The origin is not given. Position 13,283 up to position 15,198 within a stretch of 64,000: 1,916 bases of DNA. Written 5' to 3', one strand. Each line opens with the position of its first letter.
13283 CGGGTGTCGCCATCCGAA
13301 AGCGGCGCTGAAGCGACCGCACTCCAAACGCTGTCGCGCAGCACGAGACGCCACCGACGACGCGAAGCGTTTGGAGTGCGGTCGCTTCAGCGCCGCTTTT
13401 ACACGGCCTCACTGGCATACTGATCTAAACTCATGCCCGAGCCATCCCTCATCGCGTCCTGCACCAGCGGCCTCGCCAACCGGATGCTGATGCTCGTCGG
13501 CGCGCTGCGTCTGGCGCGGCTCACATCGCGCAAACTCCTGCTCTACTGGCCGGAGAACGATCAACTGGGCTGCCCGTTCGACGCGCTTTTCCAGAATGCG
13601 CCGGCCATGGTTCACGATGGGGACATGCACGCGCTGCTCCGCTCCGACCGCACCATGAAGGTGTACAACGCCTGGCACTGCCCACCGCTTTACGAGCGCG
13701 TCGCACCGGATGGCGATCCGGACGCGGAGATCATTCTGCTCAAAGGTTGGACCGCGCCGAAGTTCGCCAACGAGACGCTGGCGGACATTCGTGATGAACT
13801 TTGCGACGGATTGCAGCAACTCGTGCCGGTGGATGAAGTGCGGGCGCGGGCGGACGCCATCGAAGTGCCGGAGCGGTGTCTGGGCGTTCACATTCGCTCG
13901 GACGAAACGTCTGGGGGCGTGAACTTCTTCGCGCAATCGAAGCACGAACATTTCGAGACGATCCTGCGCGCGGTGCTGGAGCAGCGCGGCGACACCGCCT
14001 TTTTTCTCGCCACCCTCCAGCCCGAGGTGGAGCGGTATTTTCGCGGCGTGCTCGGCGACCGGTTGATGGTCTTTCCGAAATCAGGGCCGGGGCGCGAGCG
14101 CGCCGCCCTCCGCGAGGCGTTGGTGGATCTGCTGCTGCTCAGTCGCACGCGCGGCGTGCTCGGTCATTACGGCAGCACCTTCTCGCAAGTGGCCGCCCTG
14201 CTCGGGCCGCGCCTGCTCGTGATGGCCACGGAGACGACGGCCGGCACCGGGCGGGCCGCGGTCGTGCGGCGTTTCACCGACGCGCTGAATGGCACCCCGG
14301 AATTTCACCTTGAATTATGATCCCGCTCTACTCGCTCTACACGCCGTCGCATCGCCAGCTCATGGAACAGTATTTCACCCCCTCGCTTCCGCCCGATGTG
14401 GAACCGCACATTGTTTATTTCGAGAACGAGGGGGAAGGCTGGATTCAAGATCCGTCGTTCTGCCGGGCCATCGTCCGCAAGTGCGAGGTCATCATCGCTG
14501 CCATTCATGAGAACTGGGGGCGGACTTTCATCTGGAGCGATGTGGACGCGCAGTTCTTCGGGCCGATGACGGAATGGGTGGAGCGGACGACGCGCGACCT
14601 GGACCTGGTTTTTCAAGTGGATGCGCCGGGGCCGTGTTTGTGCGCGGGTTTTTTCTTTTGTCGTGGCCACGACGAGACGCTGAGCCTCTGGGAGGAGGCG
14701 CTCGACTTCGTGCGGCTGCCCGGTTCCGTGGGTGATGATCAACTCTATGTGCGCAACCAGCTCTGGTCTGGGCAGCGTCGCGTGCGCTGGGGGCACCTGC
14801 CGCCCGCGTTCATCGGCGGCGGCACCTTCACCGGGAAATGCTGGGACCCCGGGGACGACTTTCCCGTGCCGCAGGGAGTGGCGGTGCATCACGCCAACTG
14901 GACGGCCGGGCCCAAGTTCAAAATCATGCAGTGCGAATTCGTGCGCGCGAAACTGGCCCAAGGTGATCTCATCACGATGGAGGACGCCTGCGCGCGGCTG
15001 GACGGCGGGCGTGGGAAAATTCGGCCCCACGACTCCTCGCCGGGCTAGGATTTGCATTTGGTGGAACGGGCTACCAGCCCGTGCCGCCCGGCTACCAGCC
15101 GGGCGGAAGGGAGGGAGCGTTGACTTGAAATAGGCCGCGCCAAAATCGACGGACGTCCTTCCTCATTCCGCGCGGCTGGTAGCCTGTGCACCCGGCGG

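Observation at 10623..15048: Unusual glycosylation locus: GT2 + nucleotidyltransferase + fucosyltransferase-like tri-domain protein, followed by a paralogous stand-alone FucT-like gene and a DxD nucleotide-sugar transferase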

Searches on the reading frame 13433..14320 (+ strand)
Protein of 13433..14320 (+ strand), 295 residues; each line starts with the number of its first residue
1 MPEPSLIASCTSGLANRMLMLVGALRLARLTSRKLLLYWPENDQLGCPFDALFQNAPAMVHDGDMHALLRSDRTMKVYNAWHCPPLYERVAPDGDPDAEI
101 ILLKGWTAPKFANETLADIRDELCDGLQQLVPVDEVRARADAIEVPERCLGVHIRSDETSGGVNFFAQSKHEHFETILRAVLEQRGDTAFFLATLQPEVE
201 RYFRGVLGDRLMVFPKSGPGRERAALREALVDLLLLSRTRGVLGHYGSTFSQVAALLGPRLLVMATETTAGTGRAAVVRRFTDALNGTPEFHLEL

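Call 3: search_protein_families(library=pfam, proteins=[window:13433-14320:+], max_evalue=1)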
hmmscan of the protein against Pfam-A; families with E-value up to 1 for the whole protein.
window:13433-14320:+ (295 aa): 2 families
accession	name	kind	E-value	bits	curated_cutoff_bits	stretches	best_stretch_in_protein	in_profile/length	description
PF05830.17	NodZ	-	0.011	15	28.3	0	6-60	5-59/322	Nodulation protein Z (NodZ)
PF03254.18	XG_FTase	-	0.13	11.3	23.4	1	10-42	108-140/475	Xyloglucan fucosyltransferase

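Call 4: search_protein_families(library=ncbifam, proteins=[window:13433-14320:+], max_evalue=1)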
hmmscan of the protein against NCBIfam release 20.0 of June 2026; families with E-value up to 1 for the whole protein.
window:13433-14320:+ (295 aa): 0 families

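Call 7: search_solved_structures(query=window:13433-14320:+, max_evalue=10)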
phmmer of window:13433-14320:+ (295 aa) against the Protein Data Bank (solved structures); distinct sequences matched with E-value up to 10: 0.

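Call 20: find_homologous_proteins(query=window:13433-14320:+)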
Query window:13433-14320:+ (295 aa): 26 proteins with E <= 0.001 among 8000 candidates.
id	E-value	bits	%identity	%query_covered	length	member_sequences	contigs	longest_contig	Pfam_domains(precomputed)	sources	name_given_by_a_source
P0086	1.9e-182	623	93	100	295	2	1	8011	-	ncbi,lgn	-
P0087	1.3e-178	610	93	100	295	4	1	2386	-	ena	-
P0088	8.9e-141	486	75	100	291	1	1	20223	-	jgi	jgi:hypothetical protein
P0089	7.8e-139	480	73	100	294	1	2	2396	-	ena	-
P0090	1.1e-137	476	73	100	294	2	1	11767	-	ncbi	-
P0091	1.7e-135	469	74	100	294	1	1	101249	-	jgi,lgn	-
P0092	1.1e-131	456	73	100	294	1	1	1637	-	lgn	-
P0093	1.2e-130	453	71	100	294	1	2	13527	-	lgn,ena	-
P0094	9.4e-123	427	65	100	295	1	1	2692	-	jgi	jgi:hypothetical protein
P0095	8.2e-108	378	60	100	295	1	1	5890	-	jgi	jgi:hypothetical protein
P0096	2.5e-70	255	47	96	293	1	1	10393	-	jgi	-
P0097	8.2e-67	243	45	91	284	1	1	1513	-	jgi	jgi:hypothetical protein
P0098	1.1e-66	243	47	90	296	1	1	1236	-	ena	-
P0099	6.0e-63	231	45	93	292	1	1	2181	-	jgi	jgi:hypothetical protein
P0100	2.5e-61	225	44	92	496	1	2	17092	PF05830.17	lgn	-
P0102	4.9e-56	208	43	90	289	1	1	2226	PF05830.17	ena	-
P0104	5.9e-43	165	39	91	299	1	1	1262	PF05830.17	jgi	jgi:hypothetical protein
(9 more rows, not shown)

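Call 22: search_solved_structures(query=A1, max_evalue=10, show_alignments=2)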
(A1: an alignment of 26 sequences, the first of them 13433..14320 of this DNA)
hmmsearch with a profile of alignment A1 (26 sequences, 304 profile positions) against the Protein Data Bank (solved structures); distinct sequences matched with E-value up to 10: 22.
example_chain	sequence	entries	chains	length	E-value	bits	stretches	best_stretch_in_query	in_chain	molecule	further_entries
2hhc_A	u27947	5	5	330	1e-17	67.6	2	92-265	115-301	Nodulation fucosyltransferase NodZ | Nodulation fucosyltransferase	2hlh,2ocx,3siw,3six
5kxq_A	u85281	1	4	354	2.7e-07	33.4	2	188-255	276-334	GDP-fucose protein O-fucosyltransferase 1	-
5kxh_A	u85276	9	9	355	2.7e-07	33.4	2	188-255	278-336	GDP-fucose protein O-fucosyltransferase 1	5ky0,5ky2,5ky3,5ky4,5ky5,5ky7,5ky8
9nqh_A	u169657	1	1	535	3.2e-07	33.2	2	199-263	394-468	Probable fucosyltransferase 4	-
6vlf_A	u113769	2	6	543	4.2e-07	32.8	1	136-257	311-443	Alpha-(1,6)-fucosyltransferase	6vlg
6x5s_A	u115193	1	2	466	5.9e-07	32.3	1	136-257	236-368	Alpha-(1,6)-fucosyltransferase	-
6tkv_A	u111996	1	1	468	5.9e-07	32.3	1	136-257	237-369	Alpha-(1,6)-fucosyltransferase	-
6vld_A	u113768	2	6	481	6.2e-07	32.2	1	136-257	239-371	Alpha-(1,6)-fucosyltransferase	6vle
9l62_A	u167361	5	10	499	6.4e-07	32.2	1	136-257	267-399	Alpha-(1,6)-fucosyltransferase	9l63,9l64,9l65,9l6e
4ap5_A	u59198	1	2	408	6.6e-07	32.1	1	151-254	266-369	GDP-FUCOSE PROTEIN O-FUCOSYLTRANSFERASE 2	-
4ap6_A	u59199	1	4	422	7e-07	32.1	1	151-254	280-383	GDP-FUCOSE PROTEIN O-FUCOSYLTRANSFERASE 2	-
2de0_X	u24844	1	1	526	7.2e-07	32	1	136-257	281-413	Alpha-(1,6)-fucosyltransferase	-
6x5h_A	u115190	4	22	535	7.3e-07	32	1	136-257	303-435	Alpha-(1,6)-fucosyltransferase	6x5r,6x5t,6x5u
5ux6_A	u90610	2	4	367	1.6e-06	30.9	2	188-255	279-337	GDP-fucose protein O-fucosyltransferase 1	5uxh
5koe_A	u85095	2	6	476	2e-06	30.6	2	223-271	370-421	Galactoside 2-alpha-L-fucosyltransferase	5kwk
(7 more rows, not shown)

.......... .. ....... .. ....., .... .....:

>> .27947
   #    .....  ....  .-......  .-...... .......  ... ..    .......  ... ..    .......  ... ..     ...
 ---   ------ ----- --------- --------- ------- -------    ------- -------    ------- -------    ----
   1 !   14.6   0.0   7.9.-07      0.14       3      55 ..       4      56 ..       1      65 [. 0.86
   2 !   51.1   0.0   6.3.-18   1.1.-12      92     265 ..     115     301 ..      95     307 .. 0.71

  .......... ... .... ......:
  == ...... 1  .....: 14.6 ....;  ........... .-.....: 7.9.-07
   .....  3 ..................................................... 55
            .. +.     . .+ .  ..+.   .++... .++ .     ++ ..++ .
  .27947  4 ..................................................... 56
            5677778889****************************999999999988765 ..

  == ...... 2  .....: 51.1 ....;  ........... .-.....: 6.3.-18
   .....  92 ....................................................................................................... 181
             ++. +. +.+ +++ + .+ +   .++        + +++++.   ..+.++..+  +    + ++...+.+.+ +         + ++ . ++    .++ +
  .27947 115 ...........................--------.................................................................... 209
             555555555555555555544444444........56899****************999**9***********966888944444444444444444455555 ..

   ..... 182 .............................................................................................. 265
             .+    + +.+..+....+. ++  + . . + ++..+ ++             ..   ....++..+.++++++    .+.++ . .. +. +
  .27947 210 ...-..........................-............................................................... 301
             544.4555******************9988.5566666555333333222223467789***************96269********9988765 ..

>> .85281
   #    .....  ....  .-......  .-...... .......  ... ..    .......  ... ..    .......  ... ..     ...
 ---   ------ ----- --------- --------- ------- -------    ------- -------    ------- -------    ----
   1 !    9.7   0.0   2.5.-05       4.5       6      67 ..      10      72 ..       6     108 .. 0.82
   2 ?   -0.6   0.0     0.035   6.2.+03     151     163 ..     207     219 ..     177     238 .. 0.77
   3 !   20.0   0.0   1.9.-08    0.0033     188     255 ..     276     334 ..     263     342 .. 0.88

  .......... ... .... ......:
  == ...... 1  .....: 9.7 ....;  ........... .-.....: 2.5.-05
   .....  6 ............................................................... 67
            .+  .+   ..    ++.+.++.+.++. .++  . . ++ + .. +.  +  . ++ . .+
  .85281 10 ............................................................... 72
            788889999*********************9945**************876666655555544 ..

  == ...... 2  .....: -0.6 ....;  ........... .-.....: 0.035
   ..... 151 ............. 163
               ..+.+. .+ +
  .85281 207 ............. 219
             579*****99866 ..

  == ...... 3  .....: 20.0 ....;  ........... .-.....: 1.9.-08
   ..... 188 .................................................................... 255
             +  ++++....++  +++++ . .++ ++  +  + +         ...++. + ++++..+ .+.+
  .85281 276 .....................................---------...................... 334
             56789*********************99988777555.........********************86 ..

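Call 26: predict_structure(alignment_id=A1)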
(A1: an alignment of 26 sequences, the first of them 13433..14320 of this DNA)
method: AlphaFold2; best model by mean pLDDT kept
length: 295 residues; sequences in the alignment: 26
mean_pLDDT: 90.1   pTM: 0.90
mean pLDDT of the five models: 90.1, 89.8, 89.7, 89.1, 88.2
residues with pLDDT >= 90: 220; 70-90: 51; 50-70: 14; < 50: 10
segments of 3 or more residues with pLDDT < 50: 82-85, 158-163
pLDDT, mean of each block of 10 residues (from residue 1): 88 93 96 95 92 94 88 87 56 90 91 91 96 98 97 73 61 97 97 94 96 88 92 98 93 95 96 97 92 73
secondary structure, 60 per line:
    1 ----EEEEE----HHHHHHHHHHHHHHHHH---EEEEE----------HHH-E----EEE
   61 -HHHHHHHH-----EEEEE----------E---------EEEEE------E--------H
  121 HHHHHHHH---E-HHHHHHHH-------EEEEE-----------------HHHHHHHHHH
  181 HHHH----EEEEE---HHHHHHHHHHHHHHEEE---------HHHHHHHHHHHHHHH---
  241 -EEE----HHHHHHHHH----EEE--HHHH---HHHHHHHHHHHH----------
elements in order: E5-9 H14-30 E34-38 E58-60 H62-69 E75-79 E100-104 H120-128 H134-141 E149-153 H171-184 E189-193 H197-210 E211-213 H223-237 E242-244 H249-257 E262-264 H267-270 H274-285

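Call 29: fold_search(model_id=the predicted structure, library=pdb)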
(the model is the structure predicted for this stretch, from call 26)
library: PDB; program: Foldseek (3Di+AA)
matches with E <= 10: 1241; with E <= 0.001: 76
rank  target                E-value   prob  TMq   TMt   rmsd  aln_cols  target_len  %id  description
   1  5kwk_B                2.3e-09  1.00  0.63  0.43   5.1       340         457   14  The structure of Arabidopsis thaliana FUT1 in complex with GDP (released 2016-09-28)
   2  5koe_B                2.9e-09  1.00  0.59  0.40   6.6       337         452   15  The structure of Arabidopsis thaliana FUT1 in complex with XXLG (released 2016-09-28)
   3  5koe_D                4.7e-09  1.00  0.62  0.42   5.3       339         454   15  The structure of Arabidopsis thaliana FUT1 in complex with XXLG (released 2016-09-28)
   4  5koe_C                4.7e-09  1.00  0.59  0.40   6.9       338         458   17  The structure of Arabidopsis thaliana FUT1 in complex with XXLG (released 2016-09-28)
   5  5foe_B                8.0e-09  1.00  0.54  0.39   6.8       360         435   11  Crystal structure of the C. elegans Protein O-fucosyltransferase 2 (CePOFUT2) double mutant (R298K-R299K) in complex w (released 2016-01-27)
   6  4ap6_C                8.9e-09  1.00  0.55  0.44   6.6       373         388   13  Crystal structure of human POFUT2 E54A mutant in complex with GDP- fucose (released 2012-08-08)
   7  5kx6_A                9.5e-09  1.00  0.60  0.42   5.7       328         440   17  The structure of Arabidopsis thaliana FUT1 Mutant R284K in complex with GDP (released 2016-09-28)
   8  2hlh                  1.1e-08  1.00  0.59  0.61   6.4       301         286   19  Crystal structure of fucosyltransferase NodZ from Bradyrhizobium (released 2007-07-17)
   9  5koe_A                1.6e-08  1.00  0.60  0.42   6.6       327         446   16  The structure of Arabidopsis thaliana FUT1 in complex with XXLG (released 2016-09-28)
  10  3six                  1.6e-08  1.00  0.58  0.59   5.8       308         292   18  Crystal structure of NodZ alpha-1,6-fucosyltransferase soaked with GDP-fucose (released 2012-02-08)
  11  4ap5_A                1.8e-08  1.00  0.58  0.46   6.6       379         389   13  Crystal structure of human POFUT2 (released 2012-08-08)
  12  4ap6_A                1.9e-08  1.00  0.56  0.44   6.4       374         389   14  Crystal structure of human POFUT2 E54A mutant in complex with GDP- fucose (released 2012-08-08)
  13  5kop_C                2.1e-08  1.00  0.60  0.42   5.7       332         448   14  Arabidopsis thaliana fucosyltransferase 1 (FUT1) in its apo-form (released 2016-10-12)
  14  5kop_A                2.1e-08  1.00  0.59  0.40   5.9       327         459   15  Arabidopsis thaliana fucosyltransferase 1 (FUT1) in its apo-form (released 2016-10-12)
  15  5kor_C                2.4e-08  1.00  0.60  0.41   5.4       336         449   14  Arabidopsis thaliana fucosyltransferase 1 (FUT1) in complex with GDP and a xylo-oligossacharide (released 2016-10-12)
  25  2hhc                  6.5e-08  1.00  0.59  0.60   6.1       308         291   19  Crystal structure of fucosyltransferase NodZ from Bradyrhizobium (released 2007-07-17)
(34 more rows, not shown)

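Call 43: search_protein_families(library=padloc, proteins=[window:13433-14320:+], max_evalue=0.01)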
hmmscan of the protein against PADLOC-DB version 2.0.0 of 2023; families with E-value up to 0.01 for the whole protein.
window:13433-14320:+ (295 aa): 0 families

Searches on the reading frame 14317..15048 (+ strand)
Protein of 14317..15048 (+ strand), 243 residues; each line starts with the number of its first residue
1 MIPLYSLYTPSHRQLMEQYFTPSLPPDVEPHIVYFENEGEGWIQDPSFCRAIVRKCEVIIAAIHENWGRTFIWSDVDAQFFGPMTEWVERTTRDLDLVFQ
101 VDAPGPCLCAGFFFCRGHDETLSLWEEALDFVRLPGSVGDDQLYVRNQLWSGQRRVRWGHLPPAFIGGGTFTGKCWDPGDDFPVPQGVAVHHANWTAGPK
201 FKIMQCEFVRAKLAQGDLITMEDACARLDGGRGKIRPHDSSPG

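Call 3: search_protein_families(library=pfam, proteins=[window:14317-15048:+], max_evalue=1)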
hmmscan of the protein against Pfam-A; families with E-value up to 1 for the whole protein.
window:14317-15048:+ (243 aa): 1 family
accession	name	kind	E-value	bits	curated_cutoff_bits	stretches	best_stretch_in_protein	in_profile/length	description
PF03407.22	Nucleotid_trans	-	5e-05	23.8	22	1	68-203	66-205/208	Nucleotide-diphospho-sugar transferase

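Call 4: search_protein_families(library=ncbifam, proteins=[window:14317-15048:+], max_evalue=1)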
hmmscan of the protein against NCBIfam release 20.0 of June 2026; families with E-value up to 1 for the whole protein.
window:14317-15048:+ (243 aa): 0 families

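Call 40: search_solved_structures(query=window:14317-15048:+, max_evalue=10)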
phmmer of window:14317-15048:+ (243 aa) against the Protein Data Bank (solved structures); distinct sequences matched with E-value up to 10: 0.

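Call 43: search_protein_families(library=padloc, proteins=[window:14317-15048:+], max_evalue=0.01)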
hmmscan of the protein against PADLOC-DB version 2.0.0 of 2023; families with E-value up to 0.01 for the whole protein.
window:14317-15048:+ (243 aa): 0 families

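Call 55: search_solved_structures(query=A4, max_evalue=10, show_alignments=1)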
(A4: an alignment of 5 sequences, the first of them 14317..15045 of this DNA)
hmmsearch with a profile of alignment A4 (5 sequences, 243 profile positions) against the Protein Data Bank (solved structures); distinct sequences matched with E-value up to 10: 12.
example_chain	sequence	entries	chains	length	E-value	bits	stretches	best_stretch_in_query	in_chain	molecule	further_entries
7y0l_A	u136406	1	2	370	0.51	12.9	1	137-179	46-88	Alpha/beta fold hydrolase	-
8gol_A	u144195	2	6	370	0.51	12.9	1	137-179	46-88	Alpha/beta fold hydrolase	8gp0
8ivh_A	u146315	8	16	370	0.51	12.9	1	137-179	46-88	Alpha/beta fold hydrolase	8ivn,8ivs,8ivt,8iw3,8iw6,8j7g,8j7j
8iw8_A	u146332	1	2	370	0.51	12.8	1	137-179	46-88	Alpha/beta fold hydrolase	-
7yd2_A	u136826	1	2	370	0.79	12.2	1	142-179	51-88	Alpha/beta fold hydrolase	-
8goy_A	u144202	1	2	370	0.79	12.2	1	142-179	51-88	Alpha/beta fold hydrolase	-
8ive_A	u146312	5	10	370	0.79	12.2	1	142-179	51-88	Alpha/beta fold hydrolase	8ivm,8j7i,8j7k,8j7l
6bcn_A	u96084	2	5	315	1.1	11.7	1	40-104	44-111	Ribosomal protein 3/homing endonuclease-like fusion protein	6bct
6bch_A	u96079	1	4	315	1.2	11.7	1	39-104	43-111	Ribosomal protein 3/homing endonuclease-like fusion protein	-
6bcf_D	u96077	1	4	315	1.2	11.7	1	40-104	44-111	Ribosomal protein 3/homing endonuclease-like fusion protein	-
3r7p_A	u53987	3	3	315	1.2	11.7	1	40-104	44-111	Ribosomal protein 3/homing endonuclease-like fusion protein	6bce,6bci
6bcg_D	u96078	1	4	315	1.2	11.6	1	40-104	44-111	Ribosomal protein 3/homing endonuclease-like fusion protein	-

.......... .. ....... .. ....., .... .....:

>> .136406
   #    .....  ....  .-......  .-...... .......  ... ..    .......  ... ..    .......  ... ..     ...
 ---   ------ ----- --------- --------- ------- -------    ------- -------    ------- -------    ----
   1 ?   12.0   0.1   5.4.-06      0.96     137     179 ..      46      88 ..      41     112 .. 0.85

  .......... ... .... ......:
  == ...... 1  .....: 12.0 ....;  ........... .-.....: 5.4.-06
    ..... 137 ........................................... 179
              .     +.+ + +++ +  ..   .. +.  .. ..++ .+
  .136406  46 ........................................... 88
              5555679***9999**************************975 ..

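Call 56: search_protein_families(library=pfam, alignment_id=A4, max_evalue=0.1)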
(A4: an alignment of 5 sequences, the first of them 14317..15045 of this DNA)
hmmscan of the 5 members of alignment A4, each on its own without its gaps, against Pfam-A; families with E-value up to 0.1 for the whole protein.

A. member 1, window:14317-15045:+ (243 aa): 1 family
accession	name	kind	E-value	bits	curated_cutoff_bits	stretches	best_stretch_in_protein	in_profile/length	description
PF03407.22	Nucleotid_trans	-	5e-05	23.8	22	1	68-203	66-205/208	Nucleotide-diphospho-sugar transferase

B. families by the number of members that match (of 5 scanned): 1 family
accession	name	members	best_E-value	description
PF03407.22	Nucleotid_trans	5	2.5e-10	Nucleotide-diphospho-sugar transferase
